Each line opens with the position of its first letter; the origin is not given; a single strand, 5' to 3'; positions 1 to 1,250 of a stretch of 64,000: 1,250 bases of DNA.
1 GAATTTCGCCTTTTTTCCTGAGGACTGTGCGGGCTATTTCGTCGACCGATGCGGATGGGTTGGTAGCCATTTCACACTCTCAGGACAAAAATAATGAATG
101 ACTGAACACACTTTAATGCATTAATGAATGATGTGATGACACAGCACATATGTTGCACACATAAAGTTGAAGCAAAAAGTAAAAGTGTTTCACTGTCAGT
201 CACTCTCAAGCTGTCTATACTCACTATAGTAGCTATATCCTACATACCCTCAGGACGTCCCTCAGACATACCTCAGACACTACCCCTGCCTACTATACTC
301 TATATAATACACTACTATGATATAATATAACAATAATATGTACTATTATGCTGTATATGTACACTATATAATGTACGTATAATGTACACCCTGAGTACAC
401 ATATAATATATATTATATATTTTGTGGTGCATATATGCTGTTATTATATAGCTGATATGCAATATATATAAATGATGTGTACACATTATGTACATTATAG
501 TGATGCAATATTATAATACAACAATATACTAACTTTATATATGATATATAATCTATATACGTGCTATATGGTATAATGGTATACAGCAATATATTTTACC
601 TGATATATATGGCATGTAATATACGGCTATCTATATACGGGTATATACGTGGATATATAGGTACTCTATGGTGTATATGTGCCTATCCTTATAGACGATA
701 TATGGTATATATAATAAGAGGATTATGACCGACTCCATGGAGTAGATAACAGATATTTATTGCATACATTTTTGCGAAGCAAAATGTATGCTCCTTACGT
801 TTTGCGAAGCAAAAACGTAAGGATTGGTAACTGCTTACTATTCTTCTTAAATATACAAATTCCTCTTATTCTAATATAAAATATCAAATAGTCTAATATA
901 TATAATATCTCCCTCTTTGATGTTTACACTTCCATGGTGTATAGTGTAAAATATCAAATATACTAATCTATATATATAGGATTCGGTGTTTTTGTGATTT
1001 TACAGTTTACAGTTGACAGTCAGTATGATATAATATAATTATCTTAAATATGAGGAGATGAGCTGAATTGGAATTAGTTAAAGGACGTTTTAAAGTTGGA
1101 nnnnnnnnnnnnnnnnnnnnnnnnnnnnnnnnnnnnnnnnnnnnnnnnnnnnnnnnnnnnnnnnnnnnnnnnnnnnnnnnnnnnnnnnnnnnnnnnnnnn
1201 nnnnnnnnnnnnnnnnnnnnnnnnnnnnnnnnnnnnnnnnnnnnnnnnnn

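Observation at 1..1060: Left-end non-coding kilobase: GC-rich divergent gene start, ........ iterons, then about 670 bp of AT repeats and a nested palindrome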

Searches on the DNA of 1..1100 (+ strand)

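Call 4: search_dna_similar(query=window:1-1100:+, collection=phages, mode=near, max_rows=30)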
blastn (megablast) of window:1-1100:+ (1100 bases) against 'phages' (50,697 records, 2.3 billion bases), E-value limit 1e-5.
Records with a match: 6; places in all: 6; records where one place covers at least 80% of the query: 6.
Best place of each record, by identity: 95-99% 1; 80-90% 5.
By first word of the organism name: Enterococcus 6.
By host as written in the record: - 3; Enterococcus faecalis ATCC 700802 / V583 2; Enterococcus faecium 1.
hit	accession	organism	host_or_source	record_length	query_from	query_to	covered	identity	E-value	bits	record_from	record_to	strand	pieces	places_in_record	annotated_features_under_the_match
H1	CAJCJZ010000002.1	Enterococcus phage vB_EfaS_140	Gamoneu cheese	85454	1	1100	100%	97.6%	0e+0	1886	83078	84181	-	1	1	hypothetical protein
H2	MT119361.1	Enterococcus phage vipetofem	Enterococcus faecalis ATCC 700802 / V583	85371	3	1100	100%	83.1%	0e+0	976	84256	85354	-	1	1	hypothetical protein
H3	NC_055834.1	Enterococcus phage vipetofem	Enterococcus faecalis ATCC 700802 / V583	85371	3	1100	100%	83.1%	0e+0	976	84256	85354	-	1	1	hypothetical protein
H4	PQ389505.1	Enterococcus phage vB_EfKM29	Enterococcus faecium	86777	3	1100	100%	82.8%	0e+0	959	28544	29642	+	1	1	hypothetical protein (x6)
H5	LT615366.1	Enterococcus phage VPE25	-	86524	35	1100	97%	82.8%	0e+0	931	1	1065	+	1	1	hypothetical protein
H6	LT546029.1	Enterococcus phage VFW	-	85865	47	1100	93%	80.8%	7e-160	771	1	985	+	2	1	hypothetical protein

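Call 6: get_annotated_region(hit=H4, flank=6000)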
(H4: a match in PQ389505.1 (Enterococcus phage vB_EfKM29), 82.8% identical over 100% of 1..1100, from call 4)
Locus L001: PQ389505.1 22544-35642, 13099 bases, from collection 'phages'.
description: Enterococcus phage vB_EfKM29, complete genome.
organism: Enterococcus phage vB_EfKM29 (NCBI taxid 3366567)
taxonomy: Viruses; Duplodnaviria; Heunggongvirae; Uroviricota; Caudoviricetes; Andrewesvirinae; Vipetofemvirus
host: Enterococcus faecium; source: compost; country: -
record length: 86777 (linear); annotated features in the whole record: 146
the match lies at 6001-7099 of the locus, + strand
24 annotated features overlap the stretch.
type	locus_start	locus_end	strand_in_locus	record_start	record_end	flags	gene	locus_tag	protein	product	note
CDS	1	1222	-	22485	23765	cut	-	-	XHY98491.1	portal protein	-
CDS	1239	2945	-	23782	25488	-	-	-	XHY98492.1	terminase large subunit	-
CDS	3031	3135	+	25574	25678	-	-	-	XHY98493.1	hypothetical protein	-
CDS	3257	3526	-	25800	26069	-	-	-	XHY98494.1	hypothetical protein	-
CDS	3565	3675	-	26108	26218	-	-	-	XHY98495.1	hypothetical protein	-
CDS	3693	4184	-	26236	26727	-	-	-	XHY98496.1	terminase small subunit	-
CDS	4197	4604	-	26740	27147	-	-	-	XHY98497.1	HNH endonuclease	-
CDS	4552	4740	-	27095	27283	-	-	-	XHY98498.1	hypothetical protein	-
CDS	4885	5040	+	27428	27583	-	-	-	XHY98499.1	hypothetical protein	-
CDS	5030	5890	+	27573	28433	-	-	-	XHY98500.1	hypothetical protein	-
CDS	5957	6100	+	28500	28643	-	-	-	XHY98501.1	hypothetical protein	-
CDS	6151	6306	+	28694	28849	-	-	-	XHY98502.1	hypothetical protein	-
CDS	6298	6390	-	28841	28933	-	-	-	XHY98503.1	hypothetical protein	-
CDS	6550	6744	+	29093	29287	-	-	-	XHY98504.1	hypothetical protein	-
CDS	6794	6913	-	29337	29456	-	-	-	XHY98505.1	hypothetical protein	-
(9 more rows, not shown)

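Call 7: get_annotated_region(hit=H1, flank=6000)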
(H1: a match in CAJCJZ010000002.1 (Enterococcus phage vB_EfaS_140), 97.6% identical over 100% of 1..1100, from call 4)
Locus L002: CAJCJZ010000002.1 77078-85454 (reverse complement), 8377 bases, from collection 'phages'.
description: Enterococcus phage vB_EfaS_140 genome assembly, contig: phage140-genome, whole genome shotgun sequence.
organism: Enterococcus phage vB_EfaS_140 (NCBI taxid 2730536)
taxonomy: Viruses; Duplodnaviria; Heunggongvirae; Uroviricota; Caudoviricetes; Andrewesvirinae
host: -; source: Gamoneu cheese; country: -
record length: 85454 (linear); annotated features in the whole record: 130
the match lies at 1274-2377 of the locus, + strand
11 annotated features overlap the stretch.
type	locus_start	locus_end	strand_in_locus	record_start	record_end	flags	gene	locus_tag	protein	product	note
CDS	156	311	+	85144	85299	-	-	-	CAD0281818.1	hypothetical protein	-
CDS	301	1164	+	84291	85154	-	-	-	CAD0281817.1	hypothetical protein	-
CDS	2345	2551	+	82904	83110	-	-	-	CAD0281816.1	hypothetical protein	-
CDS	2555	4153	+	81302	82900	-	-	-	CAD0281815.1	hypothetical protein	-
CDS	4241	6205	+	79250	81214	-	-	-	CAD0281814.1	RecD-like DNA helicase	-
CDS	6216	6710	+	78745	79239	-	-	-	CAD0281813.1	hypothetical protein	-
CDS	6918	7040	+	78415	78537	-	-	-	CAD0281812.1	hypothetical protein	-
CDS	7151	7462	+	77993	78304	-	-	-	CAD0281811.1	hypothetical protein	-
CDS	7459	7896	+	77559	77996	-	-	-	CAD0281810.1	hypothetical protein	-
CDS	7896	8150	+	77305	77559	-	-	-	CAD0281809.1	hypothetical protein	-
CDS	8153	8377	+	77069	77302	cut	-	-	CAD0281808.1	hypothetical protein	-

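Call 24: search_rna_families(source=L001, start=4600, end=7300, threshold=evalue, max_evalue=1)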
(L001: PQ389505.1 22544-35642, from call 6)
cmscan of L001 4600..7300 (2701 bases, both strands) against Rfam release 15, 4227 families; matches with E-value up to 1: 0.
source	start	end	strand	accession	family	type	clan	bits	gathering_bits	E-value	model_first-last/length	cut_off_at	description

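Call 34: search_dna_similar(query=window:1-1100:+, collection=phages, mode=distant, max_rows=30, max_evalue=0.001)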
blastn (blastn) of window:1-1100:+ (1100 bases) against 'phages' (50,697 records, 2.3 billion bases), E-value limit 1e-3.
Records with a match: 7; places in all: 8; records where one place covers at least 80% of the query: 6.
Best place of each record, by identity: 95-99% 1; 80-90% 4; 60-80% 2.
By first word of the organism name: Enterococcus 6; Escherichia 1.
By host as written in the record: - 3; Enterococcus faecalis ATCC 700802 / V583 2; Enterococcus faecium 1; Escrehichea coli 1.
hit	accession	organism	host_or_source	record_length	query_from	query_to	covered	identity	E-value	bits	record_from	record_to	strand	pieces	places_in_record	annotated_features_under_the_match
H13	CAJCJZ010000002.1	Enterococcus phage vB_EfaS_140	Gamoneu cheese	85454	1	1100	100%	97.6%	0e+0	1869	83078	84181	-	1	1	hypothetical protein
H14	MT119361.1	Enterococcus phage vipetofem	Enterococcus faecalis ATCC 700802 / V583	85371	3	1100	100%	82.4%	0e+0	1038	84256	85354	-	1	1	hypothetical protein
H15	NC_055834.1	Enterococcus phage vipetofem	Enterococcus faecalis ATCC 700802 / V583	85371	3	1100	100%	82.4%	0e+0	1038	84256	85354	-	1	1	hypothetical protein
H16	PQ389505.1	Enterococcus phage vB_EfKM29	Enterococcus faecium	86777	3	1100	100%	82.0%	0e+0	1023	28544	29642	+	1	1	hypothetical protein (x6)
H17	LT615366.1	Enterococcus phage VPE25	-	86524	35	1100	97%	82.1%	0e+0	1001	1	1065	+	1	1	hypothetical protein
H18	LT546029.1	Enterococcus phage VFW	-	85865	47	1100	96%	75.8%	0e+0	705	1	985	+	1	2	hypothetical protein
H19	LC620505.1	Escherichia phage NiC89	Escrehichea coli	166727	989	1058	6%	77.1%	2e-4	54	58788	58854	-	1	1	none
